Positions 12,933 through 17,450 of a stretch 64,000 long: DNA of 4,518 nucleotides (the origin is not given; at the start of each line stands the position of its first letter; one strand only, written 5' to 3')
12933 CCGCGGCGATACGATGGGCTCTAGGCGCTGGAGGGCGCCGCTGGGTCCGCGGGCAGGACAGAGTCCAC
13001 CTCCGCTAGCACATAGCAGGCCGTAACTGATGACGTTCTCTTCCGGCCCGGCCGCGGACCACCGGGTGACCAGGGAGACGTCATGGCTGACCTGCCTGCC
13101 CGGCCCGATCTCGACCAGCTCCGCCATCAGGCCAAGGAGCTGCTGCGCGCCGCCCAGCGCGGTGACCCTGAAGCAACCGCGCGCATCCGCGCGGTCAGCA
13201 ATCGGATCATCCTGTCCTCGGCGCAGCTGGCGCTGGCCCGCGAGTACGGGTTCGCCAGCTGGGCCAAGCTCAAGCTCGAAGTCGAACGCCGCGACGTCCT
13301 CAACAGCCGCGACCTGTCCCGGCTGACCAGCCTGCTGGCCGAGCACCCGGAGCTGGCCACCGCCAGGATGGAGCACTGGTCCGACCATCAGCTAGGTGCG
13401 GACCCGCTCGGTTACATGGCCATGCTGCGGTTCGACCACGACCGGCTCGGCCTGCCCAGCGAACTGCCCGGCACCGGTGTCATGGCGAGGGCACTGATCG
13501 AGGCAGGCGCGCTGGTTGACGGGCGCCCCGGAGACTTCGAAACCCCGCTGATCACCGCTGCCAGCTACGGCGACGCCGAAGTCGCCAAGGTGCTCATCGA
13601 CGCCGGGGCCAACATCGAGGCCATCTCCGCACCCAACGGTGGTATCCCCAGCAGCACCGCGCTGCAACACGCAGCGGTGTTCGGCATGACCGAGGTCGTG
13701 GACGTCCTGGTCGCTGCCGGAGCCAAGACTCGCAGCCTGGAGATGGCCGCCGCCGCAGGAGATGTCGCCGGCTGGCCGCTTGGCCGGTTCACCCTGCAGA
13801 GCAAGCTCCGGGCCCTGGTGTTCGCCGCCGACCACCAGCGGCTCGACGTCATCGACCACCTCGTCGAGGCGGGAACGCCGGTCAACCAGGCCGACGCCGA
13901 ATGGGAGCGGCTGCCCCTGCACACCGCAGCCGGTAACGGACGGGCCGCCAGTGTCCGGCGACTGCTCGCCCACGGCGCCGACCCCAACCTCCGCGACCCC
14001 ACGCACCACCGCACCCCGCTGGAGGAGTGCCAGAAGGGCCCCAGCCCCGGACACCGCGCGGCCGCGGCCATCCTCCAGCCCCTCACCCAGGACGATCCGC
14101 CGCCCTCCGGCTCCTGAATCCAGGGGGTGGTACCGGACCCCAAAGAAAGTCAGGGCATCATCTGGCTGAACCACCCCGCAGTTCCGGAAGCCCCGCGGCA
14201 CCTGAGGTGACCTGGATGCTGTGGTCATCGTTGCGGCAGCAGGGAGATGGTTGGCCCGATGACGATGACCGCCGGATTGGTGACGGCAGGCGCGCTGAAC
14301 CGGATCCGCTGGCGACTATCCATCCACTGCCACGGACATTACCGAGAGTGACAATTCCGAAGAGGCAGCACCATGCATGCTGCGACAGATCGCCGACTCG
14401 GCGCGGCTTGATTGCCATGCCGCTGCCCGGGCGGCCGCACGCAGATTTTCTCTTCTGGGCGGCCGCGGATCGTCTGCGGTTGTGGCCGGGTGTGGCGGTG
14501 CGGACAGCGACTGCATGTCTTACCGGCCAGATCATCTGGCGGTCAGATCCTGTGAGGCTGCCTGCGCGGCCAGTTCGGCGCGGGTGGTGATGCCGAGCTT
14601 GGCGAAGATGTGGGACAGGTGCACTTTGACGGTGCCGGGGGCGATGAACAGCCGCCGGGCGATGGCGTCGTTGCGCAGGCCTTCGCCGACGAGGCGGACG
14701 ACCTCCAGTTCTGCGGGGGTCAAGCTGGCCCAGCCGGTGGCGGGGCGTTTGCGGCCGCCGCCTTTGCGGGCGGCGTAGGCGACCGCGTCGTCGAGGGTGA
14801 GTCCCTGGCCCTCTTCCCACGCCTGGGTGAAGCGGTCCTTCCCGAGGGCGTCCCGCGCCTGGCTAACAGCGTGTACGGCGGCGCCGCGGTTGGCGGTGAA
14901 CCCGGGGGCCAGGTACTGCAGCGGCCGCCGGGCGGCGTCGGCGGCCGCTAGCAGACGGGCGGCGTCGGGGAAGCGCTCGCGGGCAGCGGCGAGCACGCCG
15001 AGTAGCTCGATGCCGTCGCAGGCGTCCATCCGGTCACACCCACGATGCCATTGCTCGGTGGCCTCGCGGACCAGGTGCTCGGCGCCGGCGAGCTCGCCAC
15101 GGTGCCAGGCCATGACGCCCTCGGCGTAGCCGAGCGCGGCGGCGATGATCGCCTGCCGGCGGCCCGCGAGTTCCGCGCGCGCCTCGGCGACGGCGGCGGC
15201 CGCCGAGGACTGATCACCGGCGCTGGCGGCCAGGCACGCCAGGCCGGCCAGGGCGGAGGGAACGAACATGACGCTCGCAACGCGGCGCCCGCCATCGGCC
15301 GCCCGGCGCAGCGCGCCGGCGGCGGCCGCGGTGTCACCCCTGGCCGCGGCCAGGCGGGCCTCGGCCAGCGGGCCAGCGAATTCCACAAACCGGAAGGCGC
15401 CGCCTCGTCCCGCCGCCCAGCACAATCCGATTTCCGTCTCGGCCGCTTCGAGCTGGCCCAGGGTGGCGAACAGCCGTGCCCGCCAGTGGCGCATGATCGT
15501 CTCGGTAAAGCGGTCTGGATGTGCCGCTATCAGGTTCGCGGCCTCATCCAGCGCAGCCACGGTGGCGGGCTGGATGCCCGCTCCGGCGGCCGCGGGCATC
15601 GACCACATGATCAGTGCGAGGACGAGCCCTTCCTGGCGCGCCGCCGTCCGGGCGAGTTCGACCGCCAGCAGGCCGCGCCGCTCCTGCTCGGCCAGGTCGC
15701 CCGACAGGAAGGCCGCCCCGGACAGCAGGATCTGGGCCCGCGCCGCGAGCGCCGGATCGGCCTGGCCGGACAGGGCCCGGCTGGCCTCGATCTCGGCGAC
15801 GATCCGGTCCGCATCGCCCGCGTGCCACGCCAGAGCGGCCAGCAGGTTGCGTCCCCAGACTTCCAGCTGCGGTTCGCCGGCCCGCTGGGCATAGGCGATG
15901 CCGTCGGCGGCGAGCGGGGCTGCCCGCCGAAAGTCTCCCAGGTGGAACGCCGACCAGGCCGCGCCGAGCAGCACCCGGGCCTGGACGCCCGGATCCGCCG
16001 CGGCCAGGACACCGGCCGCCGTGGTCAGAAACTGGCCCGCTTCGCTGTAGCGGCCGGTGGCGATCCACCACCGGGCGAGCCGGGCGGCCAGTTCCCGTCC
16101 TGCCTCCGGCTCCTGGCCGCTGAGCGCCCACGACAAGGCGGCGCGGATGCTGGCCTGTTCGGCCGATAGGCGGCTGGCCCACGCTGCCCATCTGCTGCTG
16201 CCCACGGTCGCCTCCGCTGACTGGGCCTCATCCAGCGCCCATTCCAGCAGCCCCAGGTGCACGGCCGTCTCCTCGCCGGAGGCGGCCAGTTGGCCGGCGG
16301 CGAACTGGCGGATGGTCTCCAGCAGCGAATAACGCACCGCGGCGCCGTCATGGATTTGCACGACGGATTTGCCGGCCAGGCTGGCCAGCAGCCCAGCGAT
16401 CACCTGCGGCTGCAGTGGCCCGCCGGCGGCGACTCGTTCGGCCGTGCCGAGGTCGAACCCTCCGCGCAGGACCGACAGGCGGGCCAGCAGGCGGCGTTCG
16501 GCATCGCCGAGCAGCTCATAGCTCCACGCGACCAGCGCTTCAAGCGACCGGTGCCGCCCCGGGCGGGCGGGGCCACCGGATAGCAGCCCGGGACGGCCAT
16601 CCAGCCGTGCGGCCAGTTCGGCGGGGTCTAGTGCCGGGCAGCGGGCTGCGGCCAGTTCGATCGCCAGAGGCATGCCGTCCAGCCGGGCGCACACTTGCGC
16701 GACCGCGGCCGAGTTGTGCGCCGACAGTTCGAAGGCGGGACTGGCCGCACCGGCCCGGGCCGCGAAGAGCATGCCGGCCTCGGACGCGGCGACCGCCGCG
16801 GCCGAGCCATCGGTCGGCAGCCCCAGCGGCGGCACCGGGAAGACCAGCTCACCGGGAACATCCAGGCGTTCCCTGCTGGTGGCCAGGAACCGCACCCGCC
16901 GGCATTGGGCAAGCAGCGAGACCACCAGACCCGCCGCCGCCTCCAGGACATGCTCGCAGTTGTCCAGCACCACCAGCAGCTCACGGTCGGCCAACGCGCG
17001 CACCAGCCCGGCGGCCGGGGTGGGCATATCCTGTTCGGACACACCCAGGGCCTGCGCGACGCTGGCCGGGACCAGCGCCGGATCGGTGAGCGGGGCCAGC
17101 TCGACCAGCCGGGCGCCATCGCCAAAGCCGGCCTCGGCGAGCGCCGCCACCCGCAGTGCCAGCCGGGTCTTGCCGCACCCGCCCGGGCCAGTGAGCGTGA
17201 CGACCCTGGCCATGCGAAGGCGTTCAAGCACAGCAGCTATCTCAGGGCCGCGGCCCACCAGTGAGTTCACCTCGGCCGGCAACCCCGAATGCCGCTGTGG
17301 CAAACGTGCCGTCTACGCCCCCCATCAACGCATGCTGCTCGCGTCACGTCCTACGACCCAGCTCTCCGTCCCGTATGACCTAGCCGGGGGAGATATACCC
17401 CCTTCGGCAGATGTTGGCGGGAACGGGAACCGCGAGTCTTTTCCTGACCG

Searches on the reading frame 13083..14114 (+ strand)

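Call 80: search_protein_families(library=pfam, proteins=[window:13083-14114:+], max_evalue=0.001)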
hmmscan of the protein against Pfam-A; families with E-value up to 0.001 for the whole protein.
window:13083-14114:+ (344 aa): 6 families
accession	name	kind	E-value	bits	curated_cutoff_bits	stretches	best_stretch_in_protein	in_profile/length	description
PF12796.13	Ank_2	-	3.1e-18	66.5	27.3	2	151-215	28-85/90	Ankyrin repeats (3 copies)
PF00023.36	Ank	-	8e-18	64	21.1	2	278-305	5-32/33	Ankyrin repeat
PF13606.12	Ank_3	-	2.3e-16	58.4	22.3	0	276-302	3-29/30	Ankyrin repeat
PF13857.12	Ank_5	-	1.2e-15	57.8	27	2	260-314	1-54/56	Ankyrin repeats (many copies)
PF13637.12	Ank_4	-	2.6e-15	56.6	22.7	1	134-172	12-50/50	Ankyrin repeats (many copies)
PF24521.3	Ank_KRIT1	-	1e-05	25.7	80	0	14-57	16-58/149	KRIT1 ankyrin-repeats domain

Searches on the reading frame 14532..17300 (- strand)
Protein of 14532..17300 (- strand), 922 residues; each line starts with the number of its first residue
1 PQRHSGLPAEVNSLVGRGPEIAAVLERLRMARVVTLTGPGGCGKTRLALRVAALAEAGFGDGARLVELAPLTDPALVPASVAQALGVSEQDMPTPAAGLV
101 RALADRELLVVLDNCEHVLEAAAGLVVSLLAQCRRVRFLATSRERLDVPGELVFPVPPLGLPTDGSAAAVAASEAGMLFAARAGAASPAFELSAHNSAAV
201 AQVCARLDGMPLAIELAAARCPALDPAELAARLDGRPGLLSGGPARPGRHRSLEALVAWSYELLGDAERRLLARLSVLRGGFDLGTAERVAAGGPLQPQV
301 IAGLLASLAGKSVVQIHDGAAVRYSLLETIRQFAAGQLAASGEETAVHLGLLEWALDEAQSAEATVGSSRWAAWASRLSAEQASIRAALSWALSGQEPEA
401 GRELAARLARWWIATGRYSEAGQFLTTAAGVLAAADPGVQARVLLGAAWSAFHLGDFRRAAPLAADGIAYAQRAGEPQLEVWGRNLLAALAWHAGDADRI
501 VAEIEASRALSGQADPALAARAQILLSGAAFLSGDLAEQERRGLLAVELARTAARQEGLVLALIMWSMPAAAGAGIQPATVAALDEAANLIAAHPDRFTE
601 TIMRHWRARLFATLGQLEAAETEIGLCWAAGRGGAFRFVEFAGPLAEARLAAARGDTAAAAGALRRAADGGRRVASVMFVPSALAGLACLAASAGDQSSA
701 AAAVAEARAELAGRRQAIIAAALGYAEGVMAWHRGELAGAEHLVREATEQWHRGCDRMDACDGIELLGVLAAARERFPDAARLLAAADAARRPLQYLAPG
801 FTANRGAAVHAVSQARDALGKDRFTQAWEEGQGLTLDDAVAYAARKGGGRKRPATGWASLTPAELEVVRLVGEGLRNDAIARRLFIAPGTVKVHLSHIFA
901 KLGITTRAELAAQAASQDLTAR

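Call 80: search_protein_families(library=pfam, proteins=[window:14532-17300:-], max_evalue=0.001)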
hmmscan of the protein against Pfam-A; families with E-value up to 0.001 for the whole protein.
window:14532-17300:- (922 aa): 5 families
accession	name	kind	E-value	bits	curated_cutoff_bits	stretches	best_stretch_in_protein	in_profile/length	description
PF00196.25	GerE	-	5.6e-15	55.2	23.5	1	859-912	2-55/57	Bacterial regulatory proteins, luxR family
PF13401.12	AAA_22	-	1e-05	26.3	27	1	31-123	5-101/130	AAA domain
PF13191.12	AAA_16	-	0.00053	21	32.6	1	14-73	2-71/167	AAA ATPase domain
PF25199.1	nSTAND_NTPase5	-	0.00089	19.5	34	0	89-145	78-135/145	Novel STAND NTPase 5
PF08281.18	Sigma70_r4_2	-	0.00098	19.2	25.7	0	859-902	10-54/54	Sigma-70, region 4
